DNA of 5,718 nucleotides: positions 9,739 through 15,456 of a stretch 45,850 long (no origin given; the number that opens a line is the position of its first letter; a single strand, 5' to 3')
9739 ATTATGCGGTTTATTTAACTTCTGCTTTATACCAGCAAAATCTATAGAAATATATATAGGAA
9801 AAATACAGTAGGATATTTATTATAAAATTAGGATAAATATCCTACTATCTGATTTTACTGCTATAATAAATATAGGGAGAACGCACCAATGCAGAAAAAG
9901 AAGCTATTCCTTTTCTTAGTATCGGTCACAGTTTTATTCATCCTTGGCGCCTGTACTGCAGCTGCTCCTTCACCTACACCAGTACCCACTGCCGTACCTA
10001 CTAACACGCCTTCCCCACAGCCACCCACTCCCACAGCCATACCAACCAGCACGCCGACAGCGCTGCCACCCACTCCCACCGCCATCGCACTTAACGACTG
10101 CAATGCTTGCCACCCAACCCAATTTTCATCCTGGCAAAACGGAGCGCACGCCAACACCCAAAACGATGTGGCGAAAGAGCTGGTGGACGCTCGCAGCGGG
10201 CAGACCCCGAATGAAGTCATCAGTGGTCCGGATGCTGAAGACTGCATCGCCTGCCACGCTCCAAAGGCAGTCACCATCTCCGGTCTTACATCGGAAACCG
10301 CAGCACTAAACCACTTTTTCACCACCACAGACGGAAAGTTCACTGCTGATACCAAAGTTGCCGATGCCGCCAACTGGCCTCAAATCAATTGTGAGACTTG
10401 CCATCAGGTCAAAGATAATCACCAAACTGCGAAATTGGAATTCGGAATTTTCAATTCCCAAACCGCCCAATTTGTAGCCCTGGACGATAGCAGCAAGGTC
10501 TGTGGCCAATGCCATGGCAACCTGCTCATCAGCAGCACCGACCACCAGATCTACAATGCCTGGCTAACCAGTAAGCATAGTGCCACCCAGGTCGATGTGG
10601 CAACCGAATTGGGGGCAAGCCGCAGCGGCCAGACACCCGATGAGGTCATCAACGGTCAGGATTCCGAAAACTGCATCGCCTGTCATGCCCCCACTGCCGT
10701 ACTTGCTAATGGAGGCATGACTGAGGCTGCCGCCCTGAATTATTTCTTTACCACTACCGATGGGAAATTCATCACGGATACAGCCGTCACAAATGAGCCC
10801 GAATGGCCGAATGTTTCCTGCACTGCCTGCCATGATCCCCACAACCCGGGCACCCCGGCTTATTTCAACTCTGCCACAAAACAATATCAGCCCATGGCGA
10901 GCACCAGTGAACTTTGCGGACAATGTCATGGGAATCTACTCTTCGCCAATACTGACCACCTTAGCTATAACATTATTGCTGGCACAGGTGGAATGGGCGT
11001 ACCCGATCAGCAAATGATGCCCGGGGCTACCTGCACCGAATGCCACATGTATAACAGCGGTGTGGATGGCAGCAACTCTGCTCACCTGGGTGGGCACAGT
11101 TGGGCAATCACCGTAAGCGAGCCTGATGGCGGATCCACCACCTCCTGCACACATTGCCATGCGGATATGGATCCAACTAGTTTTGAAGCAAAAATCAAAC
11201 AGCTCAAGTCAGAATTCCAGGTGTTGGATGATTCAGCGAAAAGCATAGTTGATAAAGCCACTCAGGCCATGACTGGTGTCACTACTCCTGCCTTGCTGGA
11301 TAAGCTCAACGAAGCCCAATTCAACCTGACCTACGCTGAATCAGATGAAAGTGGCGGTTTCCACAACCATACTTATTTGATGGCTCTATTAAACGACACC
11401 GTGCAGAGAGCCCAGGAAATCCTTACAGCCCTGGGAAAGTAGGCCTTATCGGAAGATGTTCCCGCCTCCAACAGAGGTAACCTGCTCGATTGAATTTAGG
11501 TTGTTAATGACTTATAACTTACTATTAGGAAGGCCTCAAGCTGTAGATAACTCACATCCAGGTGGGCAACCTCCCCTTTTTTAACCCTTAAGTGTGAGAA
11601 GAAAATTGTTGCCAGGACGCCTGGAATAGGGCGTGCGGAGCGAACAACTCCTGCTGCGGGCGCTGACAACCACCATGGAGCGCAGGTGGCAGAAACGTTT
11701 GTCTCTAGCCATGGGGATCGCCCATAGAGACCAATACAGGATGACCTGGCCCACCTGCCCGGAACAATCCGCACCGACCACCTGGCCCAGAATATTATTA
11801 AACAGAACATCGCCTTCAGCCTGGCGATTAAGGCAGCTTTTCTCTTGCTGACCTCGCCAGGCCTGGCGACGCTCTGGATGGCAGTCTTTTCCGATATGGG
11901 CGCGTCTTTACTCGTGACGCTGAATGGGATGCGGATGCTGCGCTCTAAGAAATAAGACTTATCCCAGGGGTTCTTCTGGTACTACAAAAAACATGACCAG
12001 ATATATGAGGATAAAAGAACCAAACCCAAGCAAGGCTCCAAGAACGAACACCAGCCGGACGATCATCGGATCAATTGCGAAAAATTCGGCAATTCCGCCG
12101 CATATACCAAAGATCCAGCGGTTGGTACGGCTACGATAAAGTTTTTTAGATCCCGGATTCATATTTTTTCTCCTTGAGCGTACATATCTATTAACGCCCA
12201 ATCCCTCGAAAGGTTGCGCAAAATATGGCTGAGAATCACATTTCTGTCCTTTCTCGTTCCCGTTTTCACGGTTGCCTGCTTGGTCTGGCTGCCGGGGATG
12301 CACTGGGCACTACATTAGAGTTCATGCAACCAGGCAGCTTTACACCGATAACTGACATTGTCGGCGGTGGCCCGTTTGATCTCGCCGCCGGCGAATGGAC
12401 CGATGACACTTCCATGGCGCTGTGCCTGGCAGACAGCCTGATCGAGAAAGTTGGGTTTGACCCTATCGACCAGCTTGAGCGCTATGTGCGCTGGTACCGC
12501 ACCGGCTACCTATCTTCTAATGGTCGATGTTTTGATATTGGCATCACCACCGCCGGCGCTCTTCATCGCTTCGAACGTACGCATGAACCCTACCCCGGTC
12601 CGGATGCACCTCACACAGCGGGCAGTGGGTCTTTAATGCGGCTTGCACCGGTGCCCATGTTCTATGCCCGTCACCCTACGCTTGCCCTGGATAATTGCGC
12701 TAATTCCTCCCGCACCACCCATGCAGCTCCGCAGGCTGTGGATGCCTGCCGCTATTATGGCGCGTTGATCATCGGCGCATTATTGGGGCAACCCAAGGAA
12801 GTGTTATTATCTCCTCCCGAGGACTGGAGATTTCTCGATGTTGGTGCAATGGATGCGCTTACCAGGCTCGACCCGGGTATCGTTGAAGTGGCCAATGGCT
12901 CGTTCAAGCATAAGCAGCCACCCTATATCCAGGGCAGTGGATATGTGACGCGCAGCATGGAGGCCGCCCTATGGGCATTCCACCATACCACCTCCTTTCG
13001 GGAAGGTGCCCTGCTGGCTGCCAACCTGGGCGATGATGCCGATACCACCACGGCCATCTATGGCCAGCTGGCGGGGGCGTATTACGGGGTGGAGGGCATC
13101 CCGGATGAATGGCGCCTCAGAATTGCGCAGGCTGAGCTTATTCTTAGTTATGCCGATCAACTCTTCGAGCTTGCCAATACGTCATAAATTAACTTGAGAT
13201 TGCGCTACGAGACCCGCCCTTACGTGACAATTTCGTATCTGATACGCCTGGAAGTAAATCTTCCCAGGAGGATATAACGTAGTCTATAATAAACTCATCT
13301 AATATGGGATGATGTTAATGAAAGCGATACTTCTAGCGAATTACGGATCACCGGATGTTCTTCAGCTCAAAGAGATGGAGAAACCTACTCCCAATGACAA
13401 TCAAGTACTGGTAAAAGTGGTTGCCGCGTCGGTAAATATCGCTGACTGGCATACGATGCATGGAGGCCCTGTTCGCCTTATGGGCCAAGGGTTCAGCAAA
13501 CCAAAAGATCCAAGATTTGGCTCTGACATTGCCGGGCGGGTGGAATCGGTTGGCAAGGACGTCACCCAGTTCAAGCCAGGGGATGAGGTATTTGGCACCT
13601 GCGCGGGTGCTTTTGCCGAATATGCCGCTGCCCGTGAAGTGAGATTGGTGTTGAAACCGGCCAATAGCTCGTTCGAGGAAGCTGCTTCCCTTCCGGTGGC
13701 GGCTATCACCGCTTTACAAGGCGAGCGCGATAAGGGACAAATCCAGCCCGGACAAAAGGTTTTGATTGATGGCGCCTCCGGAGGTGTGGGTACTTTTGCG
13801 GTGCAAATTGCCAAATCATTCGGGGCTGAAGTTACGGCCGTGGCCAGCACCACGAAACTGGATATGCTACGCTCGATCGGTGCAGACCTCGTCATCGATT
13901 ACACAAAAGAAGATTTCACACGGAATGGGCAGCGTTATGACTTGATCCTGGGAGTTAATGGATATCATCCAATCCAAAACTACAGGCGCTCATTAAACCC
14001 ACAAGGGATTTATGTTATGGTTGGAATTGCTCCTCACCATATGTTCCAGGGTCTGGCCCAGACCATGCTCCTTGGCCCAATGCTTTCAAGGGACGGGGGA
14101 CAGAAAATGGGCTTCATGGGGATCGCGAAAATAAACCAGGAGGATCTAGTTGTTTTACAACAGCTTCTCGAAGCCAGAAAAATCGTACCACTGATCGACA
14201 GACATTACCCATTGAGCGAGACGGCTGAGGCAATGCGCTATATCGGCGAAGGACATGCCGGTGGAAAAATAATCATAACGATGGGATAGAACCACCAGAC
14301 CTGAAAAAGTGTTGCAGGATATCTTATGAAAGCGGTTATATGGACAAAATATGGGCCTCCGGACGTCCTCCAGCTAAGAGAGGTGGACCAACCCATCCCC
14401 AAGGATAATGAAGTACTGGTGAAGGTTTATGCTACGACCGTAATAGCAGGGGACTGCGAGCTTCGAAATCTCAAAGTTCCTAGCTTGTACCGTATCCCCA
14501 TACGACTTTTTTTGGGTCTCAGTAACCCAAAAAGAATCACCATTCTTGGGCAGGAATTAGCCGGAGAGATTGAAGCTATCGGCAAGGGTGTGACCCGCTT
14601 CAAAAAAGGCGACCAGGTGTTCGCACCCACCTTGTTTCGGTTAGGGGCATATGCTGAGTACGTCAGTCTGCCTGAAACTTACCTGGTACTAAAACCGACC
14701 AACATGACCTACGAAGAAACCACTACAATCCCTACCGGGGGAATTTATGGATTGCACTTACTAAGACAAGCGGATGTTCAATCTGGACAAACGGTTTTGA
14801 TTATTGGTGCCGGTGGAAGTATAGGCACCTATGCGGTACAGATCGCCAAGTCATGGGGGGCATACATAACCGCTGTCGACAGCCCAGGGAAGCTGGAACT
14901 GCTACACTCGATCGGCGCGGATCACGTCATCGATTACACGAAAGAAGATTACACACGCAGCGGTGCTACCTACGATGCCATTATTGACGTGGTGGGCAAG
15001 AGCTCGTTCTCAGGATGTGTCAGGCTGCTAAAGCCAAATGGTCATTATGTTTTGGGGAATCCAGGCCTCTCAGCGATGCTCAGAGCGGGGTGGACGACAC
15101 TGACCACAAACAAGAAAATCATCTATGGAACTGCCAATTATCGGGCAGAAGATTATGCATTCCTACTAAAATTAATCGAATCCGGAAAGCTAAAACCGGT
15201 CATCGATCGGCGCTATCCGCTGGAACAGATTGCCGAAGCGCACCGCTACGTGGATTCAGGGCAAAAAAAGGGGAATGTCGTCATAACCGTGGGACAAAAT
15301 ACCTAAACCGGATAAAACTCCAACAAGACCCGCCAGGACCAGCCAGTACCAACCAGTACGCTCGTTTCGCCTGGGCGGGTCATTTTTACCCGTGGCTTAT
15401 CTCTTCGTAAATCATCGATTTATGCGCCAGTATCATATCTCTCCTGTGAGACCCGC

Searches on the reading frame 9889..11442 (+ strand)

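Call 40: search_protein_families(library=pfam, proteins=[window:9889-11442:+], max_evalue=0.0001)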
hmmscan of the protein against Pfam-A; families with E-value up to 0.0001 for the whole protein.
window:9889-11442:+ (517 aa): 6 families
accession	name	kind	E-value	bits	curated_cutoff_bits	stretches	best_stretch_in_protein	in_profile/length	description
PF02335.20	Cytochrom_C552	-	5.5e-17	62.3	24.1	2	378-511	243-376/438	Cytochrome c552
PF22113.1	Mtrc-MtrF_II-IV_dom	-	1.8e-15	57.4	30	2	257-389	26-166/176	Outer membrane cytochrome MtrC/MtrF-like, domains II/IV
PF14522.11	Cytochrome_C7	-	2.7e-12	46.8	24.8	0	69-173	14-67/67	Cytochrome c7 and related cytochrome c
PF09699.15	Paired_CXXCH_1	-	6.6e-11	42.2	20.6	1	310-349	8-38/41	Doubled CXXCH motif (Paired_CXXCH_1)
PF13435.11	Cytochrome_C554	-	3.3e-10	41.2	20.8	1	71-139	2-60/84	Cytochrome c554 and c-prime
PF14537.11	Cytochrom_c3_2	-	3.3e-07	31.1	25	0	309-387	7-65/79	Cytochrome c3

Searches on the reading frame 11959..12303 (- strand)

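Call 67: search_protein_families(library=pfam, proteins=[window:11959-12303:-], max_evalue=0.0001)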
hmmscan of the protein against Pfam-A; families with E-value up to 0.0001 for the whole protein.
window:11959-12303:- (114 aa): 1 family
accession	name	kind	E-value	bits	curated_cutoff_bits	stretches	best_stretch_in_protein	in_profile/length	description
PF04024.17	PspC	-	2.4e-22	78.9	25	1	53-111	1-58/58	PspC domain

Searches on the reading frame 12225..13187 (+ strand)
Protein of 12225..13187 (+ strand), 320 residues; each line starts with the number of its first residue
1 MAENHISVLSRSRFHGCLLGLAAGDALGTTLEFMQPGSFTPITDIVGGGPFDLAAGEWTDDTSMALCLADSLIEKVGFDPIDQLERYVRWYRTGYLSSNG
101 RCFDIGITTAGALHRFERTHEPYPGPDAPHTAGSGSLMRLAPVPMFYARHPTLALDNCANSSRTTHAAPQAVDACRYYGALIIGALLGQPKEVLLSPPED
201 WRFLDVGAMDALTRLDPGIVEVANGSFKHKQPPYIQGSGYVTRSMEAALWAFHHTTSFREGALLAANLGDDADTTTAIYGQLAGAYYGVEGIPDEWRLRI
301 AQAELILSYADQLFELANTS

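Call 40: search_protein_families(library=pfam, proteins=[window:12225-13187:+], max_evalue=0.0001)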
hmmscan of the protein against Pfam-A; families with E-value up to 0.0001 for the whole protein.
window:12225-13187:+ (320 aa): 1 family
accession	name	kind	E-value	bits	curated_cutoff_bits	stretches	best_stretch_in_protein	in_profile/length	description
PF03747.19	ADP_ribosyl_GH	-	7.1e-75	252.8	26.2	1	16-295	1-287/287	ADP-ribosylglycohydrolase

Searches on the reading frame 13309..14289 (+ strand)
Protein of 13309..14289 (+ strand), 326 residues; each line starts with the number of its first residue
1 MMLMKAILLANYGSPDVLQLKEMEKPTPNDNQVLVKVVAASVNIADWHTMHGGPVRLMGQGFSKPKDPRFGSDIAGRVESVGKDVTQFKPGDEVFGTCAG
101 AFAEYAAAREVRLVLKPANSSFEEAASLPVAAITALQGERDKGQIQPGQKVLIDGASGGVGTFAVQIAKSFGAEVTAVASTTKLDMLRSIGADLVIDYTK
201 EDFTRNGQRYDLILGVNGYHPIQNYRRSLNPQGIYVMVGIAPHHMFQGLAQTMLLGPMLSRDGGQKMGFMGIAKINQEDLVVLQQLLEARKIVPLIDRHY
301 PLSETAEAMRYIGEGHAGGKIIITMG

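Call 40: search_protein_families(library=pfam, proteins=[window:13309-14289:+], max_evalue=0.0001)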
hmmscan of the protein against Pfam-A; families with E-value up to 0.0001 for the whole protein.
window:13309-14289:+ (326 aa): 3 families
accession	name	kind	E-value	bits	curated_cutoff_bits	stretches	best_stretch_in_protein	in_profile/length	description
PF13602.12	ADH_zinc_N_2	-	3e-22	80.4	27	1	190-323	1-134/134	Zinc-binding dehydrogenase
PF08240.17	ADH_N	-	1.1e-15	58.2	23.5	1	30-117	2-103/104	Alcohol dehydrogenase GroES-like domain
PF00107.32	ADH_zinc_N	-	1.3e-13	51.4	31.8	1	159-245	1-94/129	Zinc-binding dehydrogenase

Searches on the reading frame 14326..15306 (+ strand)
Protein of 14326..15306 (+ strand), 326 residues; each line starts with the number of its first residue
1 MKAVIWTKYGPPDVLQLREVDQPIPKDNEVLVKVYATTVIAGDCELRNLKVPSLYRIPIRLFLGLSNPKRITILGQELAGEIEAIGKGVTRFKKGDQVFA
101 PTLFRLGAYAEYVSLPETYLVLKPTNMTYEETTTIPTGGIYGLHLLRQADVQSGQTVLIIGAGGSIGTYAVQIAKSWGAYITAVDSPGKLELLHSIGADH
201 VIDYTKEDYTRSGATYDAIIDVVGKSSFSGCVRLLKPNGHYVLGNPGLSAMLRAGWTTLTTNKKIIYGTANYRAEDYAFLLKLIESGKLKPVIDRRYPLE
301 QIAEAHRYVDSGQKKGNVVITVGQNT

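Call 40: search_protein_families(library=pfam, proteins=[window:14326-15306:+], max_evalue=0.0001)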
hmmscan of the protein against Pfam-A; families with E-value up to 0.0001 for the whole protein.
window:14326-15306:+ (326 aa): 3 families
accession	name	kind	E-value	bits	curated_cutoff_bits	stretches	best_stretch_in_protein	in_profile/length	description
PF13602.12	ADH_zinc_N_2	-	1.1e-28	101.3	27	1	196-320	1-134/134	Zinc-binding dehydrogenase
PF00107.32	ADH_zinc_N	-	8.5e-17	61.8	31.8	1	166-285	2-128/129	Zinc-binding dehydrogenase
PF08240.17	ADH_N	-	5.8e-13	49.4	23.5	1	27-124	2-103/104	Alcohol dehydrogenase GroES-like domain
